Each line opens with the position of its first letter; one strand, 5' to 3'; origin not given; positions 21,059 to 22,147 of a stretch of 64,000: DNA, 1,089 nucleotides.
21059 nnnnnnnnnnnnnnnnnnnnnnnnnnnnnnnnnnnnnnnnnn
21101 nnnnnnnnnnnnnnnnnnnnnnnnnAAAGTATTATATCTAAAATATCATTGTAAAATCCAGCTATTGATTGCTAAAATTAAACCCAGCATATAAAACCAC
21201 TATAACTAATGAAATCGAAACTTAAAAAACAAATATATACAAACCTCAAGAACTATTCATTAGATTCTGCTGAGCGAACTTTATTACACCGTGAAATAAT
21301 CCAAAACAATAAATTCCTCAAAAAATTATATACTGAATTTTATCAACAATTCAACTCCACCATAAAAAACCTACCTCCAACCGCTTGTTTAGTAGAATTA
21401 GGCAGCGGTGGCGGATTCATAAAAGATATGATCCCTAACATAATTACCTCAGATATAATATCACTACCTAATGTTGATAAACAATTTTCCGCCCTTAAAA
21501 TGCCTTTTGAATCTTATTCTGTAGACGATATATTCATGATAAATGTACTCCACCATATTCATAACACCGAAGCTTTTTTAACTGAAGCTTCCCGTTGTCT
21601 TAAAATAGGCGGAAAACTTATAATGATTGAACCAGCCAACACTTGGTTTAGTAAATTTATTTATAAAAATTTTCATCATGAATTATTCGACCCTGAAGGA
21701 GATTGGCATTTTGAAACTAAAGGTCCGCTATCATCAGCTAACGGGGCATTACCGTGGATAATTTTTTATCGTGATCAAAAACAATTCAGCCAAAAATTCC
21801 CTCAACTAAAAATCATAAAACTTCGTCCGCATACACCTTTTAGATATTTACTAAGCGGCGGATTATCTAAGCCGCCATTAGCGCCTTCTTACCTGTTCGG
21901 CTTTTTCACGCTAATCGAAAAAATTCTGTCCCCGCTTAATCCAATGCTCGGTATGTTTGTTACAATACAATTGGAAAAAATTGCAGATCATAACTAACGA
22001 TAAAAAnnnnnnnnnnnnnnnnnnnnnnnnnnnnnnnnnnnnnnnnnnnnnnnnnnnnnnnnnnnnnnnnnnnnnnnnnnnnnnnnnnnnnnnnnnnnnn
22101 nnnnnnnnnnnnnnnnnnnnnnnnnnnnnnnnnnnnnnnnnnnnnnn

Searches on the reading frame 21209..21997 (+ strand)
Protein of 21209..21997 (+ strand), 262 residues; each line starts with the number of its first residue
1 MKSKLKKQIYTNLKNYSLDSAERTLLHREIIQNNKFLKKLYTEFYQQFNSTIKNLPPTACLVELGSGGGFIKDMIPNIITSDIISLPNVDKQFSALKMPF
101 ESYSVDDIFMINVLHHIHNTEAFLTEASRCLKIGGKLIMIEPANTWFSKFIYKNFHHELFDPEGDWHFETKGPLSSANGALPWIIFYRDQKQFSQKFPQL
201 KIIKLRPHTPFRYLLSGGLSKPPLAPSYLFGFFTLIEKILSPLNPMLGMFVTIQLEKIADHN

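Call 7: search_protein_families(library=pfam, proteins=[window:21209-21997:+], max_evalue=0.001)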
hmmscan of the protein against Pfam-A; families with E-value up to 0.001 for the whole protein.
window:21209-21997:+ (262 aa): 5 families
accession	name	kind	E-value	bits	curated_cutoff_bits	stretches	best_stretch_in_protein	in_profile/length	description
PF08241.18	Methyltransf_11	-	2e-09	38.4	21.2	1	92-139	48-95/95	Methyltransferase domain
PF13489.12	Methyltransf_23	-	1.2e-05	25.6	27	1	53-155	18-124/164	Methyltransferase domain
PF08242.18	Methyltransf_12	-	1.4e-05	26.1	30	1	99-137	64-98/98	Methyltransferase domain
PF13847.12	Methyltransf_31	-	7.2e-05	22.9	27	1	94-149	62-120/145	Methyltransferase domain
PF13649.12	Methyltransf_25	-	0.00024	22.2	27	1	94-135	54-97/97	Methyltransferase domain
